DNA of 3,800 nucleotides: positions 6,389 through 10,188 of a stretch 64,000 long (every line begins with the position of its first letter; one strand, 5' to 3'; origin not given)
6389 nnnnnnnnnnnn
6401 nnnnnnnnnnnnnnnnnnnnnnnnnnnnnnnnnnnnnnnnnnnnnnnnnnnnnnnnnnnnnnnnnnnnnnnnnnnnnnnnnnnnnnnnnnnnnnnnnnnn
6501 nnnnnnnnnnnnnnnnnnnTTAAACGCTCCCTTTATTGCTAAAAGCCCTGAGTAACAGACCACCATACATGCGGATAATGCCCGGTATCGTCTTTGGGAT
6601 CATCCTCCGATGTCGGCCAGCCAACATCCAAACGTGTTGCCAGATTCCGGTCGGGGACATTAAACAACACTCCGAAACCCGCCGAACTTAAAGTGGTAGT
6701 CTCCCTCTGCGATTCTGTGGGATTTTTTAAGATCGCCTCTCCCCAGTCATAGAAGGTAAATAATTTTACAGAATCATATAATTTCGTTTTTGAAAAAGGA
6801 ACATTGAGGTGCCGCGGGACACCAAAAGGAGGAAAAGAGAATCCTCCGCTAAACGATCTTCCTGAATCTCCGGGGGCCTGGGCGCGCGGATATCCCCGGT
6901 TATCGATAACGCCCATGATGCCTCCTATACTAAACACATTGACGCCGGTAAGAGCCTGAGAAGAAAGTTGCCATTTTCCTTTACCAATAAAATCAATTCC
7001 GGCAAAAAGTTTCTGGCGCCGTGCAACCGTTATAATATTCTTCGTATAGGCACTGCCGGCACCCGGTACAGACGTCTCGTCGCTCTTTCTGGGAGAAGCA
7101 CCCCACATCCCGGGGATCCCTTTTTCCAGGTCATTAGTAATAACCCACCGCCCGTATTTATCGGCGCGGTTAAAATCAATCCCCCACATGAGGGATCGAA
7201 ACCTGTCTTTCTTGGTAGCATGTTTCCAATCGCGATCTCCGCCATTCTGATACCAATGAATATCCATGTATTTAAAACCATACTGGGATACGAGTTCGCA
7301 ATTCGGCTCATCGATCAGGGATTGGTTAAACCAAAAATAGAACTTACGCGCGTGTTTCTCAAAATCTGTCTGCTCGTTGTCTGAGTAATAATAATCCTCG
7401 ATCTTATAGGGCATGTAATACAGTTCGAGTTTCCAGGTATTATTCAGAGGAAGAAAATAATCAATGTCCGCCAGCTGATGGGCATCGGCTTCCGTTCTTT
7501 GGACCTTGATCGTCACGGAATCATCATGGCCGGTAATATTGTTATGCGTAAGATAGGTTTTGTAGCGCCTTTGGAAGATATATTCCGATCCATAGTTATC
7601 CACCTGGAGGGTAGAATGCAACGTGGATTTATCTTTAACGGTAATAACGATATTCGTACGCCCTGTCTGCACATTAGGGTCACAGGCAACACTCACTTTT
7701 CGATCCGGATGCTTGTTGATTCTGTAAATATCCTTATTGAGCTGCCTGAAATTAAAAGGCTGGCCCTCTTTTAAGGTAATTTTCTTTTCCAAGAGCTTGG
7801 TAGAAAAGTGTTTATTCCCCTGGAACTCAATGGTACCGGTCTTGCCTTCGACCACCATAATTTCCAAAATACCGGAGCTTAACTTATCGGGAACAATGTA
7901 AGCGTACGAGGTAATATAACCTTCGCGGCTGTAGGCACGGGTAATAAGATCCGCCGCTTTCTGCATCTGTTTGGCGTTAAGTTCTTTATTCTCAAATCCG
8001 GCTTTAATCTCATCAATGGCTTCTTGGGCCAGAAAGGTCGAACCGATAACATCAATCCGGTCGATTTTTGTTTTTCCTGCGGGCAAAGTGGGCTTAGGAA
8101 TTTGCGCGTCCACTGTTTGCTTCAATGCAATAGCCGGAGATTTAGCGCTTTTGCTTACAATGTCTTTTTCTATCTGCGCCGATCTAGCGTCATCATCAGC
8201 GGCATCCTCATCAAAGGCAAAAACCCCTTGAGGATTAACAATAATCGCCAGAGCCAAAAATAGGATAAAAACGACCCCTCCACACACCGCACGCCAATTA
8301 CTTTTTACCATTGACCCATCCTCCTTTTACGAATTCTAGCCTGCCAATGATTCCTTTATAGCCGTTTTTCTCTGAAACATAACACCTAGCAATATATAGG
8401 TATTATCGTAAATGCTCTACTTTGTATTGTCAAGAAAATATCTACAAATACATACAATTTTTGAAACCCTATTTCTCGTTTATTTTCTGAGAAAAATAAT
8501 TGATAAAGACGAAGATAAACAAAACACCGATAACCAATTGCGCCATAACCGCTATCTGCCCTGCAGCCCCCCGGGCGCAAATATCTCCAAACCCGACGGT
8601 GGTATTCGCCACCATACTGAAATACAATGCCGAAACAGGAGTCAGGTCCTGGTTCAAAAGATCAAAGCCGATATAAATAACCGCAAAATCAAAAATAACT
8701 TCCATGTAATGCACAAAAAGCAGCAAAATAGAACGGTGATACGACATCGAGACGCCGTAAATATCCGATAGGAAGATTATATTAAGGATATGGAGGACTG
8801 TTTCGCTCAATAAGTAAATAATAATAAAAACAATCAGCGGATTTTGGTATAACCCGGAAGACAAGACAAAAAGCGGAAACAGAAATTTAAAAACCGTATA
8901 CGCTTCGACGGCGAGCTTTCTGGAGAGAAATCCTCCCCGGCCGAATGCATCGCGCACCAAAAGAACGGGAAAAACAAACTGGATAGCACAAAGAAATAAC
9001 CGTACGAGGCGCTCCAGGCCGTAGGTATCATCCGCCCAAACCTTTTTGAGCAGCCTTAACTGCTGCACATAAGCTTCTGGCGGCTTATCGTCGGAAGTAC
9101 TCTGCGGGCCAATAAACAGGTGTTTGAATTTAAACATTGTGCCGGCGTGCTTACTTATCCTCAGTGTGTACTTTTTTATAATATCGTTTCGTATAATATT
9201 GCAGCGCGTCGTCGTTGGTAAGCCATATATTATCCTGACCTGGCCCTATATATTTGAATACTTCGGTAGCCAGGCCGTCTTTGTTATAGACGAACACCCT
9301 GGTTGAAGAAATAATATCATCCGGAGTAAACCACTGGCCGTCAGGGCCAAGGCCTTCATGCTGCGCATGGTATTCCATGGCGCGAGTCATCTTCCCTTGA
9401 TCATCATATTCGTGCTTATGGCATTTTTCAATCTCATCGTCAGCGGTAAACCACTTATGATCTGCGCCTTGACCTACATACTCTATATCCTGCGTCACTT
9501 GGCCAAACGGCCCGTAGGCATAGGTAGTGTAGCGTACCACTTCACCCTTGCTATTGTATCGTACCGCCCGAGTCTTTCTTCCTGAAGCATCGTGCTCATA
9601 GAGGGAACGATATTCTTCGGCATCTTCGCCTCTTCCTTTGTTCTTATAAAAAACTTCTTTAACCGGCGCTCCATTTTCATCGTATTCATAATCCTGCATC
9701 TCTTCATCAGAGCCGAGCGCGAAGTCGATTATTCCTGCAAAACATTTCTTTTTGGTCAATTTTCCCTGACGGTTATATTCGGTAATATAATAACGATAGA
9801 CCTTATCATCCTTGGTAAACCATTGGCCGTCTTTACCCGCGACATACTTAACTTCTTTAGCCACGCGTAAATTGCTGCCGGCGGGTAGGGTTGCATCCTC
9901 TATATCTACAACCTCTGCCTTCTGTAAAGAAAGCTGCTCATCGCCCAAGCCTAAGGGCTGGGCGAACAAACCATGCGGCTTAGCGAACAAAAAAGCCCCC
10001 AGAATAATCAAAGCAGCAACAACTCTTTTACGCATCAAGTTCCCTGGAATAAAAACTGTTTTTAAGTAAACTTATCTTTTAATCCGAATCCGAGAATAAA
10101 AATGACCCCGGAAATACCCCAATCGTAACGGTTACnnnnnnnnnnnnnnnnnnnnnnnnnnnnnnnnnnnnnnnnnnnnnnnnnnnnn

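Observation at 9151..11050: Tandem paralogous secreted proteins built from a '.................' repeat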

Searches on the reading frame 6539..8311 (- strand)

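Call 3: search_protein_families(library=pfam, proteins=[window:6539-8311:-], max_evalue=1)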
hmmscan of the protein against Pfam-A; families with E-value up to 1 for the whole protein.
window:6539-8311:- (590 aa): 5 families
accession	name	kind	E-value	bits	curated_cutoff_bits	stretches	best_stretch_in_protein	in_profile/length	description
PF08479.16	POTRA_2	-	4.3e-19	68.6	24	1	82-156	2-76/76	POTRA domain, ShlB-type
PF03865.19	ShlB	-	8.7e-12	45.6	22.7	1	217-548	1-309/311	Haemolysin secretion/activation protein ShlB/FhaC/HecB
PF07244.20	POTRA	-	9.1e-12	46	21.3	2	159-226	4-77/79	Surface antigen variable number repeat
PF12911.12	OppC_N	-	0.079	13.3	23.9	1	3-25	11-33/53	N-terminal TM domain of oligopeptide transport permease C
PF21633.3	MOV-10_Ig-like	-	0.14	12.7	27.4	1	205-265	10-68/126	Helicase MOV-10, Ig-like domain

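Call 4: search_protein_families(library=ncbifam, proteins=[window:6539-8311:-], max_evalue=1)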
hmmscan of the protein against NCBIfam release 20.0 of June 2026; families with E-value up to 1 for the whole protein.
window:6539-8311:- (590 aa): 3 families
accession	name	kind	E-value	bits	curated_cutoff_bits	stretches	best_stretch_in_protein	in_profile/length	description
TIGR03303.1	OM_YaeT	equivalog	8.8e-15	54.1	297.15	1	82-570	242-725/741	outer membrane protein assembly factor BamA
NF058613.1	OMPAssmBamADein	equivalog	4.8e-12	44.6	1050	1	81-217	184-316/857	outer membrane protein assembly factor BamA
TIGR00992.1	3a0901s03IAP75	subfamily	0.00051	18.4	1163.25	1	82-226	190-344/718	IAP75 family chloroplast envelope protein translocase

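Call 70: search_protein_families(library=padloc, proteins=[window:6539-8311:-], max_evalue=0.01)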
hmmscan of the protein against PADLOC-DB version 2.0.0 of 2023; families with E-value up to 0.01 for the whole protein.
window:6539-8311:- (590 aa): 0 families

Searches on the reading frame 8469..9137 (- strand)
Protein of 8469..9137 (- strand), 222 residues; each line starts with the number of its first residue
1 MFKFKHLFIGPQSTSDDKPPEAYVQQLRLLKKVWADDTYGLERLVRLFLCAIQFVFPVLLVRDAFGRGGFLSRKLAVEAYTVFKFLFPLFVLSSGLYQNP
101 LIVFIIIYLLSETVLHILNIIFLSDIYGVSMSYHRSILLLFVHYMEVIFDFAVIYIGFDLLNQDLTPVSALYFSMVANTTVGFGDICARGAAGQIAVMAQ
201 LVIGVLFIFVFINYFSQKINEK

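Call 3: search_protein_families(library=pfam, proteins=[window:8469-9137:-], max_evalue=1)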
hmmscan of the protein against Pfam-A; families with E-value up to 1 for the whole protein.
window:8469-9137:- (222 aa): 2 families
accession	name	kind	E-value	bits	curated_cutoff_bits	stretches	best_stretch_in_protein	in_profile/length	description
PF07885.22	Ion_trans_2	-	1.9e-12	47.3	22.5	1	152-219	10-77/79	Ion channel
PF01007.26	IRK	-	0.49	10.7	22.7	0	168-219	85-138/141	Inward rectifier potassium channel transmembrane domain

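Call 4: search_protein_families(library=ncbifam, proteins=[window:8469-9137:-], max_evalue=1)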
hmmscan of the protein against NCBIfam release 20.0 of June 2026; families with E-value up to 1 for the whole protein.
window:8469-9137:- (222 aa): 2 families
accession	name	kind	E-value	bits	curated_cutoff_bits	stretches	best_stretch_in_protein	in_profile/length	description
NF007828.0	PRK10537.1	equivalog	0.0061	15.6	425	1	151-205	163-217/403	voltage-gated potassium channel protein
NF011352.0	PRK14770.1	equivalog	0.26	10.7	223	1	153-211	36-95/173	lipoprotein signal peptidase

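Call 70: search_protein_families(library=padloc, proteins=[window:8469-9137:-], max_evalue=0.01)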
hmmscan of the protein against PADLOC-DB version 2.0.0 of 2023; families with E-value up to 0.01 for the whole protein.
window:8469-9137:- (222 aa): 0 families

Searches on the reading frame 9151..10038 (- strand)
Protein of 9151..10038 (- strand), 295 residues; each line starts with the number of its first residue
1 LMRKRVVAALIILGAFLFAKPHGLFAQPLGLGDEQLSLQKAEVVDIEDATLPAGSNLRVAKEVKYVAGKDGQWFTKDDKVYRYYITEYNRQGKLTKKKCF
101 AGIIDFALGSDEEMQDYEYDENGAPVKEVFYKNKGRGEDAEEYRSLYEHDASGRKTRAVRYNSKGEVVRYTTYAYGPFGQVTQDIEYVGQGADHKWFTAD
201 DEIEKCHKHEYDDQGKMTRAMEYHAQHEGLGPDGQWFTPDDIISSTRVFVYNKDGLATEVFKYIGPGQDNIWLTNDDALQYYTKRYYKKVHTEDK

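Call 3: search_protein_families(library=pfam, proteins=[window:9151-10038:-], max_evalue=1)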
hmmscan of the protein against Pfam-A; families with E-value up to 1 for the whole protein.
window:9151-10038:- (295 aa): 4 families
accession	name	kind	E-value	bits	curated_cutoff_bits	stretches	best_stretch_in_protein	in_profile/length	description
PF05593.20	RHS_repeat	-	0.00016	22.5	22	0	150-183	2-30/38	RHS Repeat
PF07661.19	MORN_2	-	0.062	14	29.6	1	118-133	7-22/22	MORN repeat variant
PF15529.11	Ntox24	-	0.12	13.2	24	1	159-195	25-59/91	Bacterial toxin 24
PF21229.3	TdIF1_2nd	-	0.42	11.1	27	0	244-281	17-51/97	TdIF1, C-terminal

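Call 4: search_protein_families(library=ncbifam, proteins=[window:9151-10038:-], max_evalue=1)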
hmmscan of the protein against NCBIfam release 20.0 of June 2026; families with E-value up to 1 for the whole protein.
window:9151-10038:- (295 aa): 0 families

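Call 70: search_protein_families(library=padloc, proteins=[window:9151-10038:-], max_evalue=0.01)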
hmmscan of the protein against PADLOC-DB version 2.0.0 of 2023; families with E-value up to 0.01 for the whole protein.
window:9151-10038:- (295 aa): 0 families
